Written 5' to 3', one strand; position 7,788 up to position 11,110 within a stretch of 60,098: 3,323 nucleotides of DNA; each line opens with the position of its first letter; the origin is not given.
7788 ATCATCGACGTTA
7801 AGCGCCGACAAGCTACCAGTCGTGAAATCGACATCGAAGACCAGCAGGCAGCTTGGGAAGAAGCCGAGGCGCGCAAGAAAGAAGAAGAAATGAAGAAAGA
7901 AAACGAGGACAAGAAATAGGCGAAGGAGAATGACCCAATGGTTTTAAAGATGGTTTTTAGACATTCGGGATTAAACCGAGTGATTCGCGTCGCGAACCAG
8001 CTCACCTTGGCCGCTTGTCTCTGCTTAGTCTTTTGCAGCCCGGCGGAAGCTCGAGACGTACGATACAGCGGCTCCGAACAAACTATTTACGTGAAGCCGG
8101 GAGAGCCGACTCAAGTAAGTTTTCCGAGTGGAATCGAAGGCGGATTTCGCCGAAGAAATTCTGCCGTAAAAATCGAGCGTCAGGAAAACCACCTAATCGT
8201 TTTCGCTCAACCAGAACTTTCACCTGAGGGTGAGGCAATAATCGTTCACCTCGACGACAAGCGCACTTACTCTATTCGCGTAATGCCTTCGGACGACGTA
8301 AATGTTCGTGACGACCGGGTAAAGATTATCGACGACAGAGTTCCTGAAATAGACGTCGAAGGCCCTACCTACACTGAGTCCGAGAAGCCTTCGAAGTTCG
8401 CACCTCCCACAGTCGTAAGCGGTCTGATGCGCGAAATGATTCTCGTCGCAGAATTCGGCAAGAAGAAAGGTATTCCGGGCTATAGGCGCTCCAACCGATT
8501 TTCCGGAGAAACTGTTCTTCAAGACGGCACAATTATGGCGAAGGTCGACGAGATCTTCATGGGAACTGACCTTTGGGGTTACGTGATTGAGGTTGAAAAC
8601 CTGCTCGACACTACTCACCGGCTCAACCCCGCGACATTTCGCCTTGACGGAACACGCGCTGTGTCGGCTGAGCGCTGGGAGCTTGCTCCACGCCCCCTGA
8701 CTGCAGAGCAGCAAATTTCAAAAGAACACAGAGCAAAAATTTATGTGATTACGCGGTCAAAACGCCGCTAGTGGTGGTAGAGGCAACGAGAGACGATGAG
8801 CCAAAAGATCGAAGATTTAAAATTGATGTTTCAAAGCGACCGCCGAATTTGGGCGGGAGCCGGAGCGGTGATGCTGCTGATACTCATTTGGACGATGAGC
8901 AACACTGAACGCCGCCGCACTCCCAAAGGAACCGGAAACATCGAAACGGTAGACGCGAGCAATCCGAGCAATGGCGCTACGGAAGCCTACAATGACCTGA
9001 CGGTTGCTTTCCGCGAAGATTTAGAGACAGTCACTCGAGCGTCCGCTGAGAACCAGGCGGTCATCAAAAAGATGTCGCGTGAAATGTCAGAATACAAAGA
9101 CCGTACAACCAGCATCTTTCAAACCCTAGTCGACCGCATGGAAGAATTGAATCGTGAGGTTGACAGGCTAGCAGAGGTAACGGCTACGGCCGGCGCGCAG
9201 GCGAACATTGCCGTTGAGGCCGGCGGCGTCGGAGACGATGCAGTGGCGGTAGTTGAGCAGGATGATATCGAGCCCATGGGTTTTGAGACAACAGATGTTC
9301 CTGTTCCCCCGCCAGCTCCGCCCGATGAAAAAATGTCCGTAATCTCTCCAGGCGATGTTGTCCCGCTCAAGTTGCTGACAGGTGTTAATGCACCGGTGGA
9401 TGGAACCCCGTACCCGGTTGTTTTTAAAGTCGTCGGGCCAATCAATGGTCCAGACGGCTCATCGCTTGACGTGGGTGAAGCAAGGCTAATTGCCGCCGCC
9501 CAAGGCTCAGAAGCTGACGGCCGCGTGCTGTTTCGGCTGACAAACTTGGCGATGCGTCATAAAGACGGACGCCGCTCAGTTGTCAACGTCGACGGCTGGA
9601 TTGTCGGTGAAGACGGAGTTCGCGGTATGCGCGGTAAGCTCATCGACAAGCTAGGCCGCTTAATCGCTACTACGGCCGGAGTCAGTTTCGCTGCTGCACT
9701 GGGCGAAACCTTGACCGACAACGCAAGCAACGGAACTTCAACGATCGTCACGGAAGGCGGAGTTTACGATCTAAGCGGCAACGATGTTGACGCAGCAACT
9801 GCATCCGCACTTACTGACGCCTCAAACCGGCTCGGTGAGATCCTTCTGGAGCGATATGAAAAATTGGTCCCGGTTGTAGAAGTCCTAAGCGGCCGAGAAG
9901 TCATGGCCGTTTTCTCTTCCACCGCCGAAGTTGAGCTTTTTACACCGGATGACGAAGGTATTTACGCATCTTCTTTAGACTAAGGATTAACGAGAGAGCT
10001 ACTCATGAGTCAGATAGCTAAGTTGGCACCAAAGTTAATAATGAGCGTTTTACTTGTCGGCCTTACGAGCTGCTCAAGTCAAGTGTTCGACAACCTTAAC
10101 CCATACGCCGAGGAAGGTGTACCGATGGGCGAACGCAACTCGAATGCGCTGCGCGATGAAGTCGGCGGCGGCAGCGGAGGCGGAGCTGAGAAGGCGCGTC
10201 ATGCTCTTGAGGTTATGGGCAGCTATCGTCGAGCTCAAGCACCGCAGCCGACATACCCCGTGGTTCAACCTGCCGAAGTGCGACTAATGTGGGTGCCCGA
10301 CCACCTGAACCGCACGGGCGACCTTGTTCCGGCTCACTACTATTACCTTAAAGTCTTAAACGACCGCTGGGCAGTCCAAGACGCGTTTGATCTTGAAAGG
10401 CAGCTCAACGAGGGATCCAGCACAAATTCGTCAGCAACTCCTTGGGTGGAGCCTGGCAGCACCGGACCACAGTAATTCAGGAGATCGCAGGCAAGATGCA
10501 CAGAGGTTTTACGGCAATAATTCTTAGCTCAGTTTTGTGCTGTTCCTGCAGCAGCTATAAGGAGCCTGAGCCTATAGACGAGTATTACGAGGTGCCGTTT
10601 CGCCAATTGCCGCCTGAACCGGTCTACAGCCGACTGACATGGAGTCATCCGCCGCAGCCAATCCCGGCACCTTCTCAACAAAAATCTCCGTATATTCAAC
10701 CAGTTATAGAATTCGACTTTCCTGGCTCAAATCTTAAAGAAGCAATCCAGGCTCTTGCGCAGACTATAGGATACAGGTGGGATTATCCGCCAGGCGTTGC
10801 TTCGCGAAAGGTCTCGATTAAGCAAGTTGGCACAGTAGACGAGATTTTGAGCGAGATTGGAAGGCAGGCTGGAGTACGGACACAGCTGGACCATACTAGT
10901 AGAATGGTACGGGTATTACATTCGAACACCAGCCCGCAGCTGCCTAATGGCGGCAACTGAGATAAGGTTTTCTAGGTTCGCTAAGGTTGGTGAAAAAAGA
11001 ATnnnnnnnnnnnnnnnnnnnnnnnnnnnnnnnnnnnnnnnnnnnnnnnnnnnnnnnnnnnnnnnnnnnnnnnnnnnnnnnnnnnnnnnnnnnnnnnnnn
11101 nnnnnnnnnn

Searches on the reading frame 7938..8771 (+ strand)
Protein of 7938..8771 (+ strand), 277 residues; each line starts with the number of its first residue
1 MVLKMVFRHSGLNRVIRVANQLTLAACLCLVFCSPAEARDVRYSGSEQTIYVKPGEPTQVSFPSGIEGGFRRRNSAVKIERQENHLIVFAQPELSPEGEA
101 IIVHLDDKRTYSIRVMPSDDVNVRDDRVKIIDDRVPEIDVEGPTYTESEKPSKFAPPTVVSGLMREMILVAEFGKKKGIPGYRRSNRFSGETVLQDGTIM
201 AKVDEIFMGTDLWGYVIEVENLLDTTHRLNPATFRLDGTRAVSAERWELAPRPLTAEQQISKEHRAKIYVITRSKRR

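Call 6: search_protein_families(library=pfam, proteins=[window:7938-8771:+], max_evalue=0.01)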
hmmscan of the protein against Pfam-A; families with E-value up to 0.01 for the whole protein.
window:7938-8771:+ (277 aa): 1 family
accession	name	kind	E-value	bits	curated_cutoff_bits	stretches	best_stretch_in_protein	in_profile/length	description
PF23536.1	TraK_C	-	0.00046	20.7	28.5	1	193-252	42-101/110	TraK C-terminal domain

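Call 73: search_protein_families(library=ncbifam, proteins=[window:7938-8771:+], max_evalue=0.01)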
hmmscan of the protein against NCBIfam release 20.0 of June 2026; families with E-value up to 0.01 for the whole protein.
window:7938-8771:+ (277 aa): 1 family
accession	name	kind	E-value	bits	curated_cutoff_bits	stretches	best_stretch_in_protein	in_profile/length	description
TIGR02756.1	TraK_Ftype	equivalog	0.00068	19.2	124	1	196-251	167-222/232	type-F conjugative transfer system secretin TraK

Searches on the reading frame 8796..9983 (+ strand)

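Call 6: search_protein_families(library=pfam, proteins=[window:8796-9983:+], max_evalue=0.01)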
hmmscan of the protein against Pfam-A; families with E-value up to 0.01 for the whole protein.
window:8796-9983:+ (395 aa): 2 families
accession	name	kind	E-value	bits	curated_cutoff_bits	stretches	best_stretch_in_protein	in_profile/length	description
PF03743.19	TrbI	-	1.7e-18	67.6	35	1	183-373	2-182/188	Bacterial conjugation TrbI-like protein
PF08614.16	ATG16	-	0.00053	20.7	33.7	1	43-127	57-137/200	Autophagy protein 16 (ATG16)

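Call 73: search_protein_families(library=ncbifam, proteins=[window:8796-9983:+], max_evalue=0.01)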
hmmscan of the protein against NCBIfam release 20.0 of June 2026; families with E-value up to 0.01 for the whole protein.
window:8796-9983:+ (395 aa): 2 families
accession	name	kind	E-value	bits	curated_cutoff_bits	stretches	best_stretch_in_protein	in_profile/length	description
NF010289.0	PRK13729.1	equivalog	7.7e-09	35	504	1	198-375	231-405/474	F-type conjugal transfer pilus assembly protein TraB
TIGR03752.1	conj_TIGR03752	hypoth_equivalog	0.00056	19.3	241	0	267-369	346-449/471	TIGR03752 family integrating conjugative element protein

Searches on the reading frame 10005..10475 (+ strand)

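Call 6: search_protein_families(library=pfam, proteins=[window:10005-10475:+], max_evalue=0.01)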
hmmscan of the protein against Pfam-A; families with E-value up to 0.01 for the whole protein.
window:10005-10475:+ (156 aa): 1 family
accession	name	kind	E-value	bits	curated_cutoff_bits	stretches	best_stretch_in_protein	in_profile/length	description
PF09676.15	TraV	-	0.0032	18.9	21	1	75-122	80-128/128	Type IV conjugative transfer system lipoprotein (TraV)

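Call 73: search_protein_families(library=ncbifam, proteins=[window:10005-10475:+], max_evalue=0.01)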
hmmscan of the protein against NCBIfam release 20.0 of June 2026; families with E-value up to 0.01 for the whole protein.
window:10005-10475:+ (156 aa): 0 families

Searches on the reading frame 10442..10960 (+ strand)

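Call 6: search_protein_families(library=pfam, proteins=[window:10442-10960:+], max_evalue=0.01)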
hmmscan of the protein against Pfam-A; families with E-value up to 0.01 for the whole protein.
window:10442-10960:+ (172 aa): 1 family
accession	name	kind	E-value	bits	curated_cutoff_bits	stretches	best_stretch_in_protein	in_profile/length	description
PF16816.10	DotD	-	0.0003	21.4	27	1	77-158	34-119/121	DotD protein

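Call 73: search_protein_families(library=ncbifam, proteins=[window:10442-10960:+], max_evalue=0.01)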
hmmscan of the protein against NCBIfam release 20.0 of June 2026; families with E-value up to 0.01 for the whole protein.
window:10442-10960:+ (172 aa): 0 families
